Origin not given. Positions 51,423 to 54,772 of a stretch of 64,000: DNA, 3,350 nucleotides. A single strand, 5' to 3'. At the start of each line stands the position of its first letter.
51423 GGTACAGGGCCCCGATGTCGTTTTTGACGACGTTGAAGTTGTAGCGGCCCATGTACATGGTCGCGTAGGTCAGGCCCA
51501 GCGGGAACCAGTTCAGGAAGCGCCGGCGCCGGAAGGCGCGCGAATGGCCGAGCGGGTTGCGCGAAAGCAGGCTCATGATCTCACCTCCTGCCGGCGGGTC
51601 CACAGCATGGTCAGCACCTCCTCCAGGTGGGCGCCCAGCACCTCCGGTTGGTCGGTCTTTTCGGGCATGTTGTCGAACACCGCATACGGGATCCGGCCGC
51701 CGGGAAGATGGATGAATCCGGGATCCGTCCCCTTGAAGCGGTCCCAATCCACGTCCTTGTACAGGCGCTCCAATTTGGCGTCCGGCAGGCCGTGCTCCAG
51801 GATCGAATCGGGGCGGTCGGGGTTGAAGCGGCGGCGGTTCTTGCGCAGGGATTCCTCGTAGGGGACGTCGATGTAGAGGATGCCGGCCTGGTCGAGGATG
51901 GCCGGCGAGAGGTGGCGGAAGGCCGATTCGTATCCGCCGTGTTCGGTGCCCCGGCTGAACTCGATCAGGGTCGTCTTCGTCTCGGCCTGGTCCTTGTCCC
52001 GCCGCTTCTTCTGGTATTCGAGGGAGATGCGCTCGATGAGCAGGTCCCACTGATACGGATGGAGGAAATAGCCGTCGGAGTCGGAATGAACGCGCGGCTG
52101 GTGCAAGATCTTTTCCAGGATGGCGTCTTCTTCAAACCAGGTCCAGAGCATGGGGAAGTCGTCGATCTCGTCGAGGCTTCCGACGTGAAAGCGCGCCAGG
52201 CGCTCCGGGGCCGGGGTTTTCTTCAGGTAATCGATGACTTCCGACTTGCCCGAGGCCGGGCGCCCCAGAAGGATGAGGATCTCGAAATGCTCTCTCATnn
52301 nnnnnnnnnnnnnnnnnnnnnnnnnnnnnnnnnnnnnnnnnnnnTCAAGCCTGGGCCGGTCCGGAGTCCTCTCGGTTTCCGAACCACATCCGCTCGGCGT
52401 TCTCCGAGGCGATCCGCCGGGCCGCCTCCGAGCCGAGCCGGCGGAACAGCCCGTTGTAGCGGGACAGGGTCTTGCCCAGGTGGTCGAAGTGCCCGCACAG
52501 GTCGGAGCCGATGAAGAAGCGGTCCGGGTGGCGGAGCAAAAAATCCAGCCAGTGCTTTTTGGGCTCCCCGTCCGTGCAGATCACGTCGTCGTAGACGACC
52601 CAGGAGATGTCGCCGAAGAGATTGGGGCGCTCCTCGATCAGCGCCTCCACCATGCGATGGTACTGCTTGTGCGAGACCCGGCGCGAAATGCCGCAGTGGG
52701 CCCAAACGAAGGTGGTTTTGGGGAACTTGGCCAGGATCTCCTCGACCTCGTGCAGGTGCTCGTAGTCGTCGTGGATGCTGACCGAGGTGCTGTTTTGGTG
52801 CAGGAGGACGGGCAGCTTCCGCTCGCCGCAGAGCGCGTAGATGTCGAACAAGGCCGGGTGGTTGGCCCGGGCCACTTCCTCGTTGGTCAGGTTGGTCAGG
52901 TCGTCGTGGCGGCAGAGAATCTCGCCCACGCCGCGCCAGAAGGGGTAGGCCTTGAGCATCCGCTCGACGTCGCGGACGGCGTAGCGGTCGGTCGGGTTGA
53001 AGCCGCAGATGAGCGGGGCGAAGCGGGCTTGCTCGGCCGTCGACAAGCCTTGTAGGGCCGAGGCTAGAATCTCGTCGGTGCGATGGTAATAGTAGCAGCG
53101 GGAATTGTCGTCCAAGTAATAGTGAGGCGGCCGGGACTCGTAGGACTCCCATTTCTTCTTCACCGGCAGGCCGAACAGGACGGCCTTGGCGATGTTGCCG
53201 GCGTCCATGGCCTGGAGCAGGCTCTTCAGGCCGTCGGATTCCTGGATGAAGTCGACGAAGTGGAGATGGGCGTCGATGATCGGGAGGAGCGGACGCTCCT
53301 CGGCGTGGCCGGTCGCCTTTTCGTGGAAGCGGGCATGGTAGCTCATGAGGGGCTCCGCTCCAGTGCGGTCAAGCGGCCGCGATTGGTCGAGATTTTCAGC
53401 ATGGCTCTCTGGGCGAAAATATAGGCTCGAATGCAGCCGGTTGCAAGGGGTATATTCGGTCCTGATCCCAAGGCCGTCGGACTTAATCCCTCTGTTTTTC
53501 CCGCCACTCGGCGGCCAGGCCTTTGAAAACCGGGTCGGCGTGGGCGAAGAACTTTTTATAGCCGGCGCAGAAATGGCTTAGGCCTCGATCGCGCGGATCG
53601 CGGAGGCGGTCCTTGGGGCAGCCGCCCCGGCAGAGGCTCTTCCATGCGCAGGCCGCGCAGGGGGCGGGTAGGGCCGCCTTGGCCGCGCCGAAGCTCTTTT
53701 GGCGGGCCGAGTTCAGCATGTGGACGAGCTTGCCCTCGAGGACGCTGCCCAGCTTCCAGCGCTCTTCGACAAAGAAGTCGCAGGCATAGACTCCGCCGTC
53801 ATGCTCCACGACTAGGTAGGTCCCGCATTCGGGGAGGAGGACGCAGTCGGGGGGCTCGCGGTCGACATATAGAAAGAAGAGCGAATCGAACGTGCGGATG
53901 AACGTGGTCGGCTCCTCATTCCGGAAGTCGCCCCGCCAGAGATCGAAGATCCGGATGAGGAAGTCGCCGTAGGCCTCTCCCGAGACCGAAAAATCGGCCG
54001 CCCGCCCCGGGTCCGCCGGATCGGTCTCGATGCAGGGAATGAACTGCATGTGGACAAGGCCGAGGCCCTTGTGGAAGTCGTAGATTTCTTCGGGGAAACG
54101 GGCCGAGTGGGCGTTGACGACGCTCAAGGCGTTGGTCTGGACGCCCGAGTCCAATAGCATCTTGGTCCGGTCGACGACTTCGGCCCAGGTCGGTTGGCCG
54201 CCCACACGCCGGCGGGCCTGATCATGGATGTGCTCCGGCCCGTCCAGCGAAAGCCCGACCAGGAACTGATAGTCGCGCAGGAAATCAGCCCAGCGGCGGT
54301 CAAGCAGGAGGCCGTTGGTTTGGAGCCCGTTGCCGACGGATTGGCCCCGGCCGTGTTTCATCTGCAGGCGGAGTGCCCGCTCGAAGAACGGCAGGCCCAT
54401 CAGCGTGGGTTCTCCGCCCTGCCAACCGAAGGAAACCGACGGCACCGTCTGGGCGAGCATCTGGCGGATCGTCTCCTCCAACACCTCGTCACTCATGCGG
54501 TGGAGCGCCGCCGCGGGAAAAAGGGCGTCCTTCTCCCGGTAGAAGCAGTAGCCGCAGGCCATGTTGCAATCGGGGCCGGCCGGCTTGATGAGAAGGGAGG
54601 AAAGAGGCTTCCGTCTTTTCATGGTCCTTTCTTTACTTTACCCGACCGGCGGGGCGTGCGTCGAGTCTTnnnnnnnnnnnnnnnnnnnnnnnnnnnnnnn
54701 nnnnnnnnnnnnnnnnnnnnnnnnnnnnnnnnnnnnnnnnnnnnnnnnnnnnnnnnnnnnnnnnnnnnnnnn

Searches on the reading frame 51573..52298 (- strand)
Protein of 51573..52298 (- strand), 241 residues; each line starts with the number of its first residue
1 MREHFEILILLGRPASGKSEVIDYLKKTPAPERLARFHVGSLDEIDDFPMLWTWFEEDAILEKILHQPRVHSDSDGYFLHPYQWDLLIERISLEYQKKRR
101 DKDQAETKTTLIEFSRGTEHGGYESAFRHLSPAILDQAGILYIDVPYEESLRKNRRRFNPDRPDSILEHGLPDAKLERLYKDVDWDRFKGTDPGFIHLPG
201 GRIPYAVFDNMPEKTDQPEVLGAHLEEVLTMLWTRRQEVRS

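Call 77: search_protein_families(library=pfam, proteins=[window:51573-52298:-], max_evalue=0.1)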
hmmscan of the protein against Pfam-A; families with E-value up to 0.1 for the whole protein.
window:51573-52298:- (241 aa): 0 families

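Call 78: search_solved_structures(query=window:51573-52298:-, max_evalue=1)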
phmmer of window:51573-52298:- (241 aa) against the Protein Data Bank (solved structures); distinct sequences matched with E-value up to 1: 4.
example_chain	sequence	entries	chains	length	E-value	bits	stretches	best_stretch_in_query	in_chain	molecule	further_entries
7ly7_B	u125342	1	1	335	0.65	12.8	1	34-114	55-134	BmdC, Oxidase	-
7ly4_A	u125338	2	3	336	0.65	12.8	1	34-114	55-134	BmdC, Oxidase | BmdC, NRPS oxidase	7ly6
2a5l_A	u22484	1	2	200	0.93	12.3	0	112-151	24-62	Trp repressor binding protein WrbA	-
1zwk_A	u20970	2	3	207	1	12.2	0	112-151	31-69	Trp repressor binding protein WrbA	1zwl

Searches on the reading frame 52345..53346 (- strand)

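Call 8: search_protein_families(library=pfam, proteins=[window:52345-53346:-], max_evalue=0.001)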
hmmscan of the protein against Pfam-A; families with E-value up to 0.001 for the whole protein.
window:52345-53346:- (333 aa): 1 family
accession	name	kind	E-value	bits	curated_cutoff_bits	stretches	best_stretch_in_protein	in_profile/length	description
PF04909.20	Amidohydro_2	-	5e-14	53.2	26.4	1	107-322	78-288/289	Amidohydrolase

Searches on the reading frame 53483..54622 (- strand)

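Call 8: search_protein_families(library=pfam, proteins=[window:53483-54622:-], max_evalue=0.001)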
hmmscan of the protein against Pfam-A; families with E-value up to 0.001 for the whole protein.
window:53483-54622:- (379 aa): 2 families
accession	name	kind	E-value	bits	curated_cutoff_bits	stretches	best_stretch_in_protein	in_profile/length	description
PF04055.27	Radical_SAM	-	5.6e-15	56.3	29.5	1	16-163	4-143/166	Radical SAM superfamily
PF13186.11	SPASM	-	3.6e-08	34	21.5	1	267-325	5-66/67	Iron-sulfur cluster-binding domain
